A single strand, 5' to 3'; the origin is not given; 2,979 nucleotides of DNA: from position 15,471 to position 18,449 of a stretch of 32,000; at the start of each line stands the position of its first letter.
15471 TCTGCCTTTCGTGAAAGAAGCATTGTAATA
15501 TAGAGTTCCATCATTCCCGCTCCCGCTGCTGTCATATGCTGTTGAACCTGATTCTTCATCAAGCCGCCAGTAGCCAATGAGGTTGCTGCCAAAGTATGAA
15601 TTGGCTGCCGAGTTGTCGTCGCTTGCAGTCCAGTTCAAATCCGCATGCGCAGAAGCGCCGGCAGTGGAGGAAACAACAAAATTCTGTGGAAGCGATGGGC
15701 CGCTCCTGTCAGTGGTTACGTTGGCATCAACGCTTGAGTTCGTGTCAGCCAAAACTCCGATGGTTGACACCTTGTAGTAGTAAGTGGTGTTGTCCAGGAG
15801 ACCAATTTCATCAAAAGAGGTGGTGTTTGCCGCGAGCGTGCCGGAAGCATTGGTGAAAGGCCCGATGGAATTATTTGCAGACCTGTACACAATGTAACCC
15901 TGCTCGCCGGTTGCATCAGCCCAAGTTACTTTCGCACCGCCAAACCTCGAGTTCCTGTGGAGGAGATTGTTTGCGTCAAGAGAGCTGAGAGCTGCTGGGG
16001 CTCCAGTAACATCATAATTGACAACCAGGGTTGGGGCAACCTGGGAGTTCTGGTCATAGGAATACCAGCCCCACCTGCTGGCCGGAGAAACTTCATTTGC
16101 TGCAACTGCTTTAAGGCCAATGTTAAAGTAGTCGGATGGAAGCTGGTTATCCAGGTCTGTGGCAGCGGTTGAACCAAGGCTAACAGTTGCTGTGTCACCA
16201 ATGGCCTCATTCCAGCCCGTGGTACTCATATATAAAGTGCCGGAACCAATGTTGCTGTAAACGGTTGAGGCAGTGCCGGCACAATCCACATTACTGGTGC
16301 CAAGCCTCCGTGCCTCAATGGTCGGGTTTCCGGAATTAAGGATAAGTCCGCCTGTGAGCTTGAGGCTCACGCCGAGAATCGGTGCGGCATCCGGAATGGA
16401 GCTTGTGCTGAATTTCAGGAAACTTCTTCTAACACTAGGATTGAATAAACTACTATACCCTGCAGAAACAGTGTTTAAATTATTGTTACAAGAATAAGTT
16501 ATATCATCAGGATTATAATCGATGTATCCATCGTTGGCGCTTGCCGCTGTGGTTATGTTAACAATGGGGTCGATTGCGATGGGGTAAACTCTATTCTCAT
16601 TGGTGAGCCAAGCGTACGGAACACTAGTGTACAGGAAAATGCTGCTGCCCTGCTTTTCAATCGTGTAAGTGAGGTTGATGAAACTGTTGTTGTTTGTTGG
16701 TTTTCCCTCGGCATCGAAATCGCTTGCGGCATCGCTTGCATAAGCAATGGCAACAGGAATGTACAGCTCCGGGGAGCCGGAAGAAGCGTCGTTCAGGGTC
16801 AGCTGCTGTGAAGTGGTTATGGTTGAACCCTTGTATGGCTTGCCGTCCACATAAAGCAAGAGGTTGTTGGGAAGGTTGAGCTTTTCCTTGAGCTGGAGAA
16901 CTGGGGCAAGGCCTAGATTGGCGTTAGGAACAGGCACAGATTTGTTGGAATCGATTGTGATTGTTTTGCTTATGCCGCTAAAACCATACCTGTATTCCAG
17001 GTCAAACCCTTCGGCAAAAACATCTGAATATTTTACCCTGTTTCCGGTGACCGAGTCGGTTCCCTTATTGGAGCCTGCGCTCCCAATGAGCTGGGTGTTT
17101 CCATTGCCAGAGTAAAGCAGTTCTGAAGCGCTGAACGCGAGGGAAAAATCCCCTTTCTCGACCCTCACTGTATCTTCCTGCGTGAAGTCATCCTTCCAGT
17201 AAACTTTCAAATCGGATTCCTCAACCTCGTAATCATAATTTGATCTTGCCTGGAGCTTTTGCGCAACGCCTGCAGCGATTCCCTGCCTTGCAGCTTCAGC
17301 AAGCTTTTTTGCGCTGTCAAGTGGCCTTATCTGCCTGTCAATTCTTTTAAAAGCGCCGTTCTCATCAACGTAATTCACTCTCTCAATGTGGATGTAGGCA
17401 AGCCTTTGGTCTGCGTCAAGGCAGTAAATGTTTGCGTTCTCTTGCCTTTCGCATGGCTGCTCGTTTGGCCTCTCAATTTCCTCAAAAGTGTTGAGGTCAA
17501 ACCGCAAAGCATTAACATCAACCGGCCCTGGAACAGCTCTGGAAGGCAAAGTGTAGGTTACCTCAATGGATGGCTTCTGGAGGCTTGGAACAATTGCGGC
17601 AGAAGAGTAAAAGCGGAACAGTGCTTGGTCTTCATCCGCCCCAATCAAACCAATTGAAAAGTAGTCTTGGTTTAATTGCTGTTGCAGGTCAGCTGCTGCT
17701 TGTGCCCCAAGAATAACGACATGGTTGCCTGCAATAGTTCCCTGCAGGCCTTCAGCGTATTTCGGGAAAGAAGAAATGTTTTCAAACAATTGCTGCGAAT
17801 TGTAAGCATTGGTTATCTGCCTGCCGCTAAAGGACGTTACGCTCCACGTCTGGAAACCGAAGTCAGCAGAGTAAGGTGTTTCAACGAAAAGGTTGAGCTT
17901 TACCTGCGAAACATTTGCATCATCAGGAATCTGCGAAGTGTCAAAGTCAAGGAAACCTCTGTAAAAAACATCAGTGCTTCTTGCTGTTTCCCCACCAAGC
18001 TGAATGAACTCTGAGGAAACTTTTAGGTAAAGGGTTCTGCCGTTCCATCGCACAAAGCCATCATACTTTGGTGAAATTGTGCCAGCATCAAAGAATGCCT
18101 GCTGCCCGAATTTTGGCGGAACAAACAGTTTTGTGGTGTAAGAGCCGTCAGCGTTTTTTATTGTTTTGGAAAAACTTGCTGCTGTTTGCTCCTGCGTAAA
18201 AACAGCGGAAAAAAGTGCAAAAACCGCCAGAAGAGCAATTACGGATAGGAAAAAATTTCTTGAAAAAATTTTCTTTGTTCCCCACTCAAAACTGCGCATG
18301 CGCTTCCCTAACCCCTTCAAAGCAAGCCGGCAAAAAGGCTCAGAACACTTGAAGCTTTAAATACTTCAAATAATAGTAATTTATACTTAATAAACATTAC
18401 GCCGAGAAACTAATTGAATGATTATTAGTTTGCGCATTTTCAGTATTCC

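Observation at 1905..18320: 16.4-kb single ORF encoding a 5,471-aa lectin-rich mosaic surface protein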

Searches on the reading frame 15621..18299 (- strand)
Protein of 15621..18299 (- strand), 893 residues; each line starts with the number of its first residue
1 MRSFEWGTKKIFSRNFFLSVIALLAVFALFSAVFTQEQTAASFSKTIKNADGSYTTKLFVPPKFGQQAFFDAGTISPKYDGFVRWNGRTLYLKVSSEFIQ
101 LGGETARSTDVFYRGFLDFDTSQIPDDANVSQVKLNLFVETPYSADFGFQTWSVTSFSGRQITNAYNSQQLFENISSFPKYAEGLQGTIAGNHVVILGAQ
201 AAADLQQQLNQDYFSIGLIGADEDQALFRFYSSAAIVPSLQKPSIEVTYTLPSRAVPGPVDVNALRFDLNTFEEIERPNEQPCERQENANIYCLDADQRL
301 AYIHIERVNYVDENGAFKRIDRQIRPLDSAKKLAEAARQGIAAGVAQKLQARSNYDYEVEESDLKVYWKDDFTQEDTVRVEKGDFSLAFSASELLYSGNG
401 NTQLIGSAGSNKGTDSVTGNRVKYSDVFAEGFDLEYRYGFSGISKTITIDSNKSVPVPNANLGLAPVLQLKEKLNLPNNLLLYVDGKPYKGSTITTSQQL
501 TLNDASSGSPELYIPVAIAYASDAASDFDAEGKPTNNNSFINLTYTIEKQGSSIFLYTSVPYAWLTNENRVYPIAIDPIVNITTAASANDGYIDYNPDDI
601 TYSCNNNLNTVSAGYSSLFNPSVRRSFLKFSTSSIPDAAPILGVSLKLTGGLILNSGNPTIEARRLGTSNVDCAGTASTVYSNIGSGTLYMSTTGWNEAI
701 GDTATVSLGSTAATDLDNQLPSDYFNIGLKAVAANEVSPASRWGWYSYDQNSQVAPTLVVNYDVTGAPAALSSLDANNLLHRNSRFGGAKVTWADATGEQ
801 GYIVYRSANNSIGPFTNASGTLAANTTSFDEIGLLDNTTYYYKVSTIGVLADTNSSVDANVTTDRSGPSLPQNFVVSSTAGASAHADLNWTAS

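Call 17: find_homologous_proteins(query=window:15621-18299:-, max_evalue=0.00001)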
Query window:15621-18299:-: 8000 candidates shared short words with the query, none scored E <= 0.00001.
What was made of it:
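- Tried and rejected: It found nothing, not even the protein itself (call 17).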

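Call 18: find_related_loci(query=window:15621-18299:-, collection=genome_contigs, flank=10000)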
Query window:15621-18299:- (893 aa) in genome_contigs; peptide patterns used: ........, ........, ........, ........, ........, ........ (x = any residue, [..] = any of these).
55 stretches matched a pattern, but none encodes a relative of the query by tblastn (E <= 1e-3).

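Call 45: search_protein_representatives(protein=window:15921-18185:-)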
Query: 755 residues. Proteins with E-value up to 0.001 (for the whole library): 358; up to 1e-10: 32; up to 1e-30: 4. The best 150 are listed.
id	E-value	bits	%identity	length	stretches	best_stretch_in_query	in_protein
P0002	4.0e-128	445.2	48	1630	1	221-747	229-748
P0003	2.9e-65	237.4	33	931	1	222-755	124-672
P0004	8.4e-58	212.7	37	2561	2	234-562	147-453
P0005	4.8e-38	147.4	35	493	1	232-610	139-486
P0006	3.4e-25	104.9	33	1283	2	305-615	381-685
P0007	9.1e-24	100.2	40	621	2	565-728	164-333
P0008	4.4e-19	84.7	28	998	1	329-728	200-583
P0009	1.2e-15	73.4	28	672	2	313-563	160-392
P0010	1.6e-15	73.0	28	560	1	315-650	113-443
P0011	2.6e-15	72.2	29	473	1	314-608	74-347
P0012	6.6e-15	70.9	31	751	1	315-735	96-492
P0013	6.4e-14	67.6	31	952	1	314-567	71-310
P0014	8.8e-14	67.2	30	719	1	315-553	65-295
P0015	1.1e-13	66.9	30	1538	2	315-566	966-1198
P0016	7.3e-13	64.2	31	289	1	310-541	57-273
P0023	9.7e-12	60.4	31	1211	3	41-236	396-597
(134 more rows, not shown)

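Call 48: search_protein_families(library=pfam, proteins=[P0002, P0003, P0004, P0005, P0006, P0008, P0012, P0023], max_evalue=0.001)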
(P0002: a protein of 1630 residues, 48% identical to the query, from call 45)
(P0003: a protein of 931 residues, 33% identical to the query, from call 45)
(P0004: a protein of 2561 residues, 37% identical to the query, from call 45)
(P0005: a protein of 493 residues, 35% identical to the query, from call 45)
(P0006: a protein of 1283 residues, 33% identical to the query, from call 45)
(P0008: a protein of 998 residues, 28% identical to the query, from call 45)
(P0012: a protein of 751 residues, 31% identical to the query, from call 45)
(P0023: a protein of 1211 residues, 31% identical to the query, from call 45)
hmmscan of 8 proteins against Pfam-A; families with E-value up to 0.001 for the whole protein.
P0002 (1630 aa): 1 family
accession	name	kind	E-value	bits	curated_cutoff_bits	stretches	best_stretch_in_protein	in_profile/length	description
PF13385.13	Laminin_G_3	-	1.4e-18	67.9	27.6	1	914-1069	1-150/151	Concanavalin A-like lectin/glucanases superfamily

P0003 (931 aa): 1 family
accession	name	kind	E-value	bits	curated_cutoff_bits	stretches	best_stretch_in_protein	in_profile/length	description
PF00041.27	fn3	-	0.00016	22.3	25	0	669-738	17-83/84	Fibronectin type III domain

P0004 (2561 aa): 3 families
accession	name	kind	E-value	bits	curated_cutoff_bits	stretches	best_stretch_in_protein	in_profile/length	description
PF13385.13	Laminin_G_3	-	6.3e-21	75.5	27.6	2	2114-2265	4-150/151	Concanavalin A-like lectin/glucanases superfamily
PF22633.2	F5_F8_type_C_2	-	1e-18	68.2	27.8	1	951-1043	2-91/91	NedA-like, galactose-binding domain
PF00754.31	F5_F8_type_C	-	5.6e-18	65.7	28.2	1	947-1056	13-123/127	F5/8 type C domain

P0005 (493 aa): 0 families

P0006 (1283 aa): 3 families
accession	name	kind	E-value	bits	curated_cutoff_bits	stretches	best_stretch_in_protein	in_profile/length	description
PF18911.6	PKD_4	-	3.8e-32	110.6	27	3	789-859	10-72/85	PKD domain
PF00801.26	PKD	-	3.9e-29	100.9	23.5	2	787-858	5-68/80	PKD domain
PF22352.2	K319L-like_PKD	-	1.7e-07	31.6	27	0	812-860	26-73/84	K319L-like, PKD domain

P0008 (998 aa): 2 families
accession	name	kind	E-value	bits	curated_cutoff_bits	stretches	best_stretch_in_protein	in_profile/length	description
PF13385.13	Laminin_G_3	-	5.6e-26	91.9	27.6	1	714-864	4-151/151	Concanavalin A-like lectin/glucanases superfamily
PF02210.31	Laminin_G_2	-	0.00016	22.6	22.9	1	786-849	46-119/126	Laminin G domain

P0012 (751 aa): 0 families

P0023 (1211 aa): 0 families

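Call 49: search_protein_families(library=ncbifam, proteins=[P0002, P0003, P0004, P0005, P0006, P0008, P0012, P0023], max_evalue=0.001)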
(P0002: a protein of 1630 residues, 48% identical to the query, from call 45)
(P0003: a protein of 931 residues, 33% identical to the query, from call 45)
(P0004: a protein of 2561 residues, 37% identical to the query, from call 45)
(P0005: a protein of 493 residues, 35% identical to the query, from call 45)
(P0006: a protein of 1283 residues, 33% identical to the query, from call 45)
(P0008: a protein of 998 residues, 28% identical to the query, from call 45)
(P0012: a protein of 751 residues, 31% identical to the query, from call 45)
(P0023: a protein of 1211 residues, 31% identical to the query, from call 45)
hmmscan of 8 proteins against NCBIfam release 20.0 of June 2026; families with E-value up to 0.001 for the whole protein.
P0002 (1630 aa): 0 families

P0003 (931 aa): 0 families

P0004 (2561 aa): 0 families

P0005 (493 aa): 0 families

P0006 (1283 aa): 2 families
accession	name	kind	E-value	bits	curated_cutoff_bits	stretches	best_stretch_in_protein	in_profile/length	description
NF058578.1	CPR_pilus_PamR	equivalog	7.9e-18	64.3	300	2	812-860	178-227/297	pilus system RbmA-like protein PamR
TIGR00864.1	PCC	subfamily_domain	1.4e-11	41.6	1861.4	1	800-1015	1240-1435/2700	polycystin cation channel protein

P0008 (998 aa): 1 family
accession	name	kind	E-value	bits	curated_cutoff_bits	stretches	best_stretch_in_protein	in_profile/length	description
NF052521.1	TafC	equivalog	3.2e-12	46.2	410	1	676-869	164-362/373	TafC family fimbrial protein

P0012 (751 aa): 0 families

P0023 (1211 aa): 1 family
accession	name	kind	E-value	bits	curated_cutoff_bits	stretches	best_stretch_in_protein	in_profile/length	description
NF033679.1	DNRLRE_dom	domain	0.00045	20.3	34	0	747-776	26-55/164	DNRLRE domain-containing protein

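Call 52: find_encoding_contigs(protein=P0002, flank=10000, max_places=4)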
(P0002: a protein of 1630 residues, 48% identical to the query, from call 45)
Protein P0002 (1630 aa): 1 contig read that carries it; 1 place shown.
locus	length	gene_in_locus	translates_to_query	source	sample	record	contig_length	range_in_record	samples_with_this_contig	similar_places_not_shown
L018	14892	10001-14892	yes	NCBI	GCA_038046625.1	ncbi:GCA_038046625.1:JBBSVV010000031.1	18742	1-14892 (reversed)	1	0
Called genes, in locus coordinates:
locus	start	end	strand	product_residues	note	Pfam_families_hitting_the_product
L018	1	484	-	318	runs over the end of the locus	-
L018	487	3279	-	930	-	PF08309:LVIVD, PF00092:VWA, PF13519:VWA_2, PF13768:VWA_3 (weak)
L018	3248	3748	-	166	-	-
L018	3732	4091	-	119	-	-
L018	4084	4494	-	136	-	-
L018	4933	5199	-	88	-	-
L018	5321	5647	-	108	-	PF02452:PemK_toxin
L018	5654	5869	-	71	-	-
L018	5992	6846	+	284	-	PF24656:CEPT76_peptidase (weak)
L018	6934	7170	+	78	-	-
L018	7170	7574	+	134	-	PF01850:PIN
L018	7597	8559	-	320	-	PF00294:PfkB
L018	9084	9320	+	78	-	PF14076:DUF4258 (weak)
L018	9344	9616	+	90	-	PF04014:MazE_antitoxin (weak)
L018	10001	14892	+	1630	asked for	PF13385:Laminin_G_3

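Call 53: find_encoding_contigs(protein=P0004, flank=10000, max_places=4)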
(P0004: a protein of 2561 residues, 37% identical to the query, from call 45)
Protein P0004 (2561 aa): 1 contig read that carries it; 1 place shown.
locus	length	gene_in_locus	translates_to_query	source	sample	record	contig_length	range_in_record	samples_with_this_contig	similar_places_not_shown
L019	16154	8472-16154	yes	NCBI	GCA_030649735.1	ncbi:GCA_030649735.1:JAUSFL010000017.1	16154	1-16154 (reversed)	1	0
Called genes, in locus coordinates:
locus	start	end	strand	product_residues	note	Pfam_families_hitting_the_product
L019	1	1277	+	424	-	?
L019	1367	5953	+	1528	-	PF06848:Disaggr_repeat (weak), PF18370:RGI_lyase (faint), PF00041:fn3 (weak)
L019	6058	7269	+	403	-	PF01637:ATPase_2 (weak), PF13173:AAA_14, PF13635:DUF4143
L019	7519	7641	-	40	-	-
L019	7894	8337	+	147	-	PF04021:Class_IIIsignal (weak)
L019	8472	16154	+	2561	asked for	PF00754:F5_F8_type_C, PF22633:F5_F8_type_C_2, PF13385:Laminin_G_3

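Call 55: list_cluster_members(proteins=[P0002, P0004, P0003, P0005, P0006, L018:7597-8559:-, L018:487-3279:-, L019:1367-5953:+, P0001])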
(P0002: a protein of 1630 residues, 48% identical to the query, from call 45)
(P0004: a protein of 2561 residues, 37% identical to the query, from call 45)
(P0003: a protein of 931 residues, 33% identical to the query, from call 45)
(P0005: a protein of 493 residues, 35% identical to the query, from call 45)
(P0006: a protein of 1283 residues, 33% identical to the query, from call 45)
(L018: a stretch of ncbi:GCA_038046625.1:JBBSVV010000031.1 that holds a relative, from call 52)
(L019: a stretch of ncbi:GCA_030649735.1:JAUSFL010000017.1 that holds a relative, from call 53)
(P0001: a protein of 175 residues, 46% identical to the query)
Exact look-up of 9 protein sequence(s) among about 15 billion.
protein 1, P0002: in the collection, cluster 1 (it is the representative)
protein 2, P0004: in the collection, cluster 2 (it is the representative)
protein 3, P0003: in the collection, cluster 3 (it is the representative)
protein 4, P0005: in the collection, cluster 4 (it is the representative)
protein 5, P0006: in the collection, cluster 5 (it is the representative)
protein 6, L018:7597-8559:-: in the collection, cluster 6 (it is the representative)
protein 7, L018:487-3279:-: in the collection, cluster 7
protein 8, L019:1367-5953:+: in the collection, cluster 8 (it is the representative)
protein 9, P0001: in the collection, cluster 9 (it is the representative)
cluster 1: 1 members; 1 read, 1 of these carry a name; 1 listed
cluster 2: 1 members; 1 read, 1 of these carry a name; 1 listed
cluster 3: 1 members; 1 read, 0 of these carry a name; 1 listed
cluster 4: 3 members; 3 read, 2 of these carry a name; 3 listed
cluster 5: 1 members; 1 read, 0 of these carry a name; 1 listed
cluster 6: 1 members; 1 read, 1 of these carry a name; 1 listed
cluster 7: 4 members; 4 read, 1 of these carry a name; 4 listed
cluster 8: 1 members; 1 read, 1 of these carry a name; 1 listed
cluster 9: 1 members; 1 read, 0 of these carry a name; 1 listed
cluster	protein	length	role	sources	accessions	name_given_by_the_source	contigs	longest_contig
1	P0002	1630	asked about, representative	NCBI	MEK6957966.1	MAG: LamG-like jellyroll fold domain-containing protein, partial [archaeon]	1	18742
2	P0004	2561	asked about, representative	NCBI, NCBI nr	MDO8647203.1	MAG: LamG-like jellyroll fold domain-containing protein, partial [Candidatus ... | LamG-like jellyroll fold domain-containing protein [Candidatus Diapherotrites archaeon]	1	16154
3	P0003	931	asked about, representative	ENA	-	-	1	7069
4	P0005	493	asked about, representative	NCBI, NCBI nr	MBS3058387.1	MAG: hypothetical protein J4478_03210, partial [Candidatus Diapherotrites archaeon] | hypothetical protein [Candidatus Diapherotrites archaeon]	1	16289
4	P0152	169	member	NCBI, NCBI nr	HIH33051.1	MAG TPA: hypothetical protein HA227_02240, partial [Candidatus Diapherotrites archaeon] | hypothetical protein [Candidatus Diapherotrites archaeon]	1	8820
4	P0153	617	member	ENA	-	-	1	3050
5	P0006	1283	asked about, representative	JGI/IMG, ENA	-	-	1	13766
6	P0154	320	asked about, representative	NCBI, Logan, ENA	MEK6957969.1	MAG: carbohydrate kinase family protein [archaeon]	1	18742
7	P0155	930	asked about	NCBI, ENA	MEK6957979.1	MAG: VWA domain-containing protein [archaeon]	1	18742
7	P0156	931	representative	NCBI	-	-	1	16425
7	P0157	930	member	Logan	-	-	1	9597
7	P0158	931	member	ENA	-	-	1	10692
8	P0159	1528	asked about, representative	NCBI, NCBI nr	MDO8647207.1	MAG: DNRLRE domain-containing protein [Candidatus Diapherotrites archaeon] | DNRLRE domain-containing protein [Candidatus Diapherotrites archaeon]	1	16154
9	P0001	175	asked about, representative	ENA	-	-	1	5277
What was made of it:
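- Closest known: LamG-like / CARDB / Ig-rich large surface proteins of DPANN archaea. Same: NCBI names the nearest homologues here 'LamG-like jellyroll fold domain-containing protein [Candidatus Diapherotrites archaeon]' (call 55).
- Closest known: DNRLRE-domain cell-surface proteins of Methanosarcina, and CBM96 modules. Same: A neighbour of homologue P0004 is annotated as a DNRLRE domain-containing protein (call 55).
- The lineage is DPANN (call 55).
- Tried and rejected: Taxonomy therefore rests on the names NCBI gives to homologues (call 55).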
